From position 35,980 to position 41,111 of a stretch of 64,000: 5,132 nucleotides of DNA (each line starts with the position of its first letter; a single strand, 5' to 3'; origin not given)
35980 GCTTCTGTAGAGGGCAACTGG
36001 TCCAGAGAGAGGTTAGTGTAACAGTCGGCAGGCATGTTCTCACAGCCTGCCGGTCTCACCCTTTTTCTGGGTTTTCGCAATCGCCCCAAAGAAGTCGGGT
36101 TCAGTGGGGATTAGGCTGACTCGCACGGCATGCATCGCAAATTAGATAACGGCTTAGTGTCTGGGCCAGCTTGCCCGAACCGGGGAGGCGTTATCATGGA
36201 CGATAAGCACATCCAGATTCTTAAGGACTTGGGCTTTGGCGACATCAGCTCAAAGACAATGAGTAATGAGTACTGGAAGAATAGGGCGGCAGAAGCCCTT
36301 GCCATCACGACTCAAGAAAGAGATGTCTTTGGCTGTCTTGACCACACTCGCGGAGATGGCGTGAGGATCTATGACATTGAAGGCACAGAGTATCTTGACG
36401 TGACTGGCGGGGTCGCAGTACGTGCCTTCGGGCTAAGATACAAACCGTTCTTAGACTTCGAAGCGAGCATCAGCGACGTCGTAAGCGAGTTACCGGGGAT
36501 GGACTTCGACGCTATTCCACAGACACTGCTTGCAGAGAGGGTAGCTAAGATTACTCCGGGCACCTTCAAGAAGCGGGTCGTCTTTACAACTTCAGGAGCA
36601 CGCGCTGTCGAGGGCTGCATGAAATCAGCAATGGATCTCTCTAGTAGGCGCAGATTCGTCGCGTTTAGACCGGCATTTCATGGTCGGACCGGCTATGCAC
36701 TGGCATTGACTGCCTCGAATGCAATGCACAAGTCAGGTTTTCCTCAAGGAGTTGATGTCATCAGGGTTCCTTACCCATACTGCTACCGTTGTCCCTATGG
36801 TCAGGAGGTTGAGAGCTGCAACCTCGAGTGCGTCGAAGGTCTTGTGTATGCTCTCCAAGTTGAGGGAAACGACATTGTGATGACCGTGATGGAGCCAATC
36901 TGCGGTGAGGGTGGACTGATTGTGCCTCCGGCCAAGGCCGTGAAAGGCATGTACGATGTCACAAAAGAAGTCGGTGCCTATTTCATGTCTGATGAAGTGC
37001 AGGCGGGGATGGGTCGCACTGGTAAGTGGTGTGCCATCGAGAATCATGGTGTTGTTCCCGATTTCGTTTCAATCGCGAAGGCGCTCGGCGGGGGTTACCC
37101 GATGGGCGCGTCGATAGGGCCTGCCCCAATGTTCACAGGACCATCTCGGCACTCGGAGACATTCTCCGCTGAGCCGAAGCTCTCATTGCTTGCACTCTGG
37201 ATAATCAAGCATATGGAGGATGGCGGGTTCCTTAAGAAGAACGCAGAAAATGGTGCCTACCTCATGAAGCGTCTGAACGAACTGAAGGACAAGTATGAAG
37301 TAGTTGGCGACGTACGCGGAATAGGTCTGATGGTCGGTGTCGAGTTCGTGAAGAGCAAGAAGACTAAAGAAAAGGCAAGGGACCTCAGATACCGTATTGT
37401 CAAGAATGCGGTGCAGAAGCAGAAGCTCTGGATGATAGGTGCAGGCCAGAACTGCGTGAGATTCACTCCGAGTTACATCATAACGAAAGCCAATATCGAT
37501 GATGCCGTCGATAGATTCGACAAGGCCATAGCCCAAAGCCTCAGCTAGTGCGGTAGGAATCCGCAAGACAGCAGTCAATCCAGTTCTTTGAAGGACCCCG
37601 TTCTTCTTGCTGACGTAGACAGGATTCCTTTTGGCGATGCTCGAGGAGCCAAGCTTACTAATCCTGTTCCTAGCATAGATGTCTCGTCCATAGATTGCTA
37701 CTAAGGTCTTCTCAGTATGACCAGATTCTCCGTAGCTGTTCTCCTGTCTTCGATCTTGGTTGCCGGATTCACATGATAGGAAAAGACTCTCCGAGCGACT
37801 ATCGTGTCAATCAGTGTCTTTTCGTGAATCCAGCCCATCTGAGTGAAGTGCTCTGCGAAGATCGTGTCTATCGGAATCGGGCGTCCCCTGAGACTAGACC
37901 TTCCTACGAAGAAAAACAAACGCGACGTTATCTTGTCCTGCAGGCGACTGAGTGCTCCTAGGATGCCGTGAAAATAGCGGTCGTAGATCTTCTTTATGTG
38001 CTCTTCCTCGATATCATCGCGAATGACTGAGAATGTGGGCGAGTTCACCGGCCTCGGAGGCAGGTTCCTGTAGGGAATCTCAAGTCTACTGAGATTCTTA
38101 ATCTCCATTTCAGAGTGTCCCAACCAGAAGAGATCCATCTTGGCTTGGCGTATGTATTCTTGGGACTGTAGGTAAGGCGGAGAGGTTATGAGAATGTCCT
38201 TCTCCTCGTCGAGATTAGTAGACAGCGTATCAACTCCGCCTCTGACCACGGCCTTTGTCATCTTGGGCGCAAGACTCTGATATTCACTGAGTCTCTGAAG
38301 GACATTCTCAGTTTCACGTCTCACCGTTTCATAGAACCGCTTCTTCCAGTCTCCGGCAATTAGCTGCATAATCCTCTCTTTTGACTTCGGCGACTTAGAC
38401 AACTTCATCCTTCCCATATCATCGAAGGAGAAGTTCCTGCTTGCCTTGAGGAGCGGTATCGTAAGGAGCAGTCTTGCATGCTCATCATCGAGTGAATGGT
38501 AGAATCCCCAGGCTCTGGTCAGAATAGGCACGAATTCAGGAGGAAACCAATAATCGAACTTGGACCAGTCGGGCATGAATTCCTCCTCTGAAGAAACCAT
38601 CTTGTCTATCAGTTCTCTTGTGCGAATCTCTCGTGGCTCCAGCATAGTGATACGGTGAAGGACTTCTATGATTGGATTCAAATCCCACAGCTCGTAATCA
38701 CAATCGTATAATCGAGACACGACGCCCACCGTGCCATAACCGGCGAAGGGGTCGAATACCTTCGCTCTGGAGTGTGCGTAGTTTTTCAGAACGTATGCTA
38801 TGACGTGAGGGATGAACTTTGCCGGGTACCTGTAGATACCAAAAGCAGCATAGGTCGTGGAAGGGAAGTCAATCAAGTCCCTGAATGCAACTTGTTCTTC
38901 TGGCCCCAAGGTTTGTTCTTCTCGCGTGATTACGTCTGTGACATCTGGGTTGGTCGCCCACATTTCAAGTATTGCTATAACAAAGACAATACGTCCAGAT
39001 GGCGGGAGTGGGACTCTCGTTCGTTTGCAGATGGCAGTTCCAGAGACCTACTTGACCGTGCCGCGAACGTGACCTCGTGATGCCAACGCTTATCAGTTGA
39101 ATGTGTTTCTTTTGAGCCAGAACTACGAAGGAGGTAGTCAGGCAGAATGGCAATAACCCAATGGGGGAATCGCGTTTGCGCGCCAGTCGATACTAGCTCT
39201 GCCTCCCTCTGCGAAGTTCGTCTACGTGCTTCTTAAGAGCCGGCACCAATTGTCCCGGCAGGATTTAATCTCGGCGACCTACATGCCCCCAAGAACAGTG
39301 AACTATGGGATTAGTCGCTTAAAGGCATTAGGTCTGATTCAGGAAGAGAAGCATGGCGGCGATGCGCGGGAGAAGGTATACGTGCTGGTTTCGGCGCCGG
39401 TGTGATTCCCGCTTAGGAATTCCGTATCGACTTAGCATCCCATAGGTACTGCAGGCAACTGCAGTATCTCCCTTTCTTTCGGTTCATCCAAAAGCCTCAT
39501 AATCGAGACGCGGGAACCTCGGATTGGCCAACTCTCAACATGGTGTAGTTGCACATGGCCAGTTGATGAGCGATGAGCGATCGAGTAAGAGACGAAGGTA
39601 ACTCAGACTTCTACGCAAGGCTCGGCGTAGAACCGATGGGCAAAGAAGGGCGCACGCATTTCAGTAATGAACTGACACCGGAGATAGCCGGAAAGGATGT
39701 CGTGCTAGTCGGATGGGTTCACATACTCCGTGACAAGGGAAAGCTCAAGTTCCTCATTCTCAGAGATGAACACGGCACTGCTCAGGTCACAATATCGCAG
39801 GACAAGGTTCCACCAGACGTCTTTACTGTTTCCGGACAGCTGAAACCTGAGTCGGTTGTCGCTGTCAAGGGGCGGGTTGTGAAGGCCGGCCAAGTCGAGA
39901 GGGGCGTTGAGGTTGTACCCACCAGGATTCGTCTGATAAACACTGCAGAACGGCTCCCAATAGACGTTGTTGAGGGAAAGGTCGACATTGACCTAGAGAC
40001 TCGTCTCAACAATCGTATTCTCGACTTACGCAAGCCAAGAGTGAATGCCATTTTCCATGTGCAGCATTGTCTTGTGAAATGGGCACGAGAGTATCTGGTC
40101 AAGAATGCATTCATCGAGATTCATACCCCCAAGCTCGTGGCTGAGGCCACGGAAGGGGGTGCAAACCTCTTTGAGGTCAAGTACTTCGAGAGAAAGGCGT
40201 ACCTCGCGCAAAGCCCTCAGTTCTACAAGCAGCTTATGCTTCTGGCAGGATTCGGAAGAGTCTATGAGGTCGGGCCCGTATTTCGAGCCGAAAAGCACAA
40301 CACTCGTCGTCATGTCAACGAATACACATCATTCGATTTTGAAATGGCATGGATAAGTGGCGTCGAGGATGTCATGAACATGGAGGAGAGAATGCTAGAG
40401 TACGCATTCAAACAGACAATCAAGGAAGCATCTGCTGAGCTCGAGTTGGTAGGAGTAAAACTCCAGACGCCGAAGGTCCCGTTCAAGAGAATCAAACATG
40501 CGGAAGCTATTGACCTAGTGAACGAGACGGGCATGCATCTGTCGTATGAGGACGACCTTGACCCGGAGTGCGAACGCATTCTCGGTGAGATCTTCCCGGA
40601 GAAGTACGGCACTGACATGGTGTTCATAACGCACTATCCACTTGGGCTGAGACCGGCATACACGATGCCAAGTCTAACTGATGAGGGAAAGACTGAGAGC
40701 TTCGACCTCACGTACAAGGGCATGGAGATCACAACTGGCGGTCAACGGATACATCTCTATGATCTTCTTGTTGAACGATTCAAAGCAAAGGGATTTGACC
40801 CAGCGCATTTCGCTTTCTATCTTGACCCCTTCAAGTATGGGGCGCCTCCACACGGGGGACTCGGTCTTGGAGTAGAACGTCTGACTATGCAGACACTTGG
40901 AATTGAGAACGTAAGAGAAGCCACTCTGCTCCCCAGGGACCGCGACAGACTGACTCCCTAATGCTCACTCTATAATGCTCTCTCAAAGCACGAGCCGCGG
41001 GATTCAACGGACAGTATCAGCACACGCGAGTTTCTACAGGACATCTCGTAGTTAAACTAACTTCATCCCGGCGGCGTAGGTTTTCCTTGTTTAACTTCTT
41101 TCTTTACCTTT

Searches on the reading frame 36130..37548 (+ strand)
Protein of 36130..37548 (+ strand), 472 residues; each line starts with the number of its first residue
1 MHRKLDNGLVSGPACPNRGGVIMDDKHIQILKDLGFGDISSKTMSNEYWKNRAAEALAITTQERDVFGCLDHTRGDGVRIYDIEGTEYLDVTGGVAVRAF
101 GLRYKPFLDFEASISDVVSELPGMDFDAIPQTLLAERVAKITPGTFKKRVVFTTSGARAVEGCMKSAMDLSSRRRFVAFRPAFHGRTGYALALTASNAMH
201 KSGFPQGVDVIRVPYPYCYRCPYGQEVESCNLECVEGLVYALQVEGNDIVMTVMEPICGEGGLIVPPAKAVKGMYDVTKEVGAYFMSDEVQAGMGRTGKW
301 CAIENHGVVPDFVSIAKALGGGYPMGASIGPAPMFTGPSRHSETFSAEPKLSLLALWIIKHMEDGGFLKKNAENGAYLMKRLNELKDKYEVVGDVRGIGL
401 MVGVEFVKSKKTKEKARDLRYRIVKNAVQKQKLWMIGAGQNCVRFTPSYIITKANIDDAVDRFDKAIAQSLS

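Call 21: search_protein_families(library=pfam, proteins=[window:36130-37548:+], max_evalue=0.0001)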
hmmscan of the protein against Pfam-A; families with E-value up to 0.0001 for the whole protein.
window:36130-37548:+ (472 aa): 1 family
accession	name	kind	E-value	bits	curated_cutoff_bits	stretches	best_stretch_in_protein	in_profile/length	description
PF00202.27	Aminotran_3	-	7.3e-83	278.9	30.5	1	70-467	11-403/403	Aminotransferase class-III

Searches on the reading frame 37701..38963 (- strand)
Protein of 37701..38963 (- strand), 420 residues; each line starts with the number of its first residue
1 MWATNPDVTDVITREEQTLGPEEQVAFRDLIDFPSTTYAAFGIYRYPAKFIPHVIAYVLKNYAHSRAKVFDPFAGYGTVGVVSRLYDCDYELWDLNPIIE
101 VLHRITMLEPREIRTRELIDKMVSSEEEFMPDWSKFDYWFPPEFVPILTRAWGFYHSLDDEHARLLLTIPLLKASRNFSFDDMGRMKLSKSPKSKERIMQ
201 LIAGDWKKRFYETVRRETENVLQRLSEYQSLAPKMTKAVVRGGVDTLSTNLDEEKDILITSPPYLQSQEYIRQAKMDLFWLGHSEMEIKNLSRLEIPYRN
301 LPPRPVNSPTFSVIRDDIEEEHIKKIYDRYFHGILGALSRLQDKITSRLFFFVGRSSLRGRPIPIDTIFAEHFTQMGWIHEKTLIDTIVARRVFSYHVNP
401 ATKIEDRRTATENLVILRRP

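Call 21: search_protein_families(library=pfam, proteins=[window:37701-38963:-], max_evalue=0.0001)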
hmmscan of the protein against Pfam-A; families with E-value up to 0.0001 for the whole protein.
window:37701-38963:- (420 aa): 0 families

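Call 70: search_protein_families(library=pfam, proteins=[window:37701-38963:-], max_evalue=0.01)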
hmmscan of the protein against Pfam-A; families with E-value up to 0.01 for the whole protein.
window:37701-38963:- (420 aa): 1 family
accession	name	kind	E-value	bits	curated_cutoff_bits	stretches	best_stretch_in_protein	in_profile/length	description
PF01555.25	N6_N4_Mtase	-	0.00013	22.4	26.7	0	45-85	161-201/221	DNA methylase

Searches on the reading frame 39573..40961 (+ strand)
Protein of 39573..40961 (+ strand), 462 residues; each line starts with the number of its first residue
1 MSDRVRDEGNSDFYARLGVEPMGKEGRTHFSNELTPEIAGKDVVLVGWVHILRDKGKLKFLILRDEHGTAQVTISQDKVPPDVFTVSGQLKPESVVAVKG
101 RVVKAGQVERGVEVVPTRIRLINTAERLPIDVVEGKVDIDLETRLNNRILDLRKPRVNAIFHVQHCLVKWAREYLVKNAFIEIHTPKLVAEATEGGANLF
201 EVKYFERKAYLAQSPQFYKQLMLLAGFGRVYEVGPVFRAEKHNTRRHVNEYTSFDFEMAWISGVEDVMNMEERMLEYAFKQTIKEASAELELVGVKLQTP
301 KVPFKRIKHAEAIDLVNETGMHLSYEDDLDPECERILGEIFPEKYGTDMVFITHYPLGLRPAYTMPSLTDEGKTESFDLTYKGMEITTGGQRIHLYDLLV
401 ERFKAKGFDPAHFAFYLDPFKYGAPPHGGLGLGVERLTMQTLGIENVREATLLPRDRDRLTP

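Call 21: search_protein_families(library=pfam, proteins=[window:39573-40961:+], max_evalue=0.0001)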
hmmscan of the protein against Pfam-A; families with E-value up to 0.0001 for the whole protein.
window:39573-40961:+ (462 aa): 2 families
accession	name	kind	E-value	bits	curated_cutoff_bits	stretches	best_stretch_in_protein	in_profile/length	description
PF00152.25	tRNA-synt_2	-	2.6e-88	296.5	25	1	141-456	2-307/308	tRNA synthetases class II (D, K and N)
PF01336.31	tRNA_anti-codon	-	1.3e-13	51.1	27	1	43-122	1-75/75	OB-fold nucleic acid binding domain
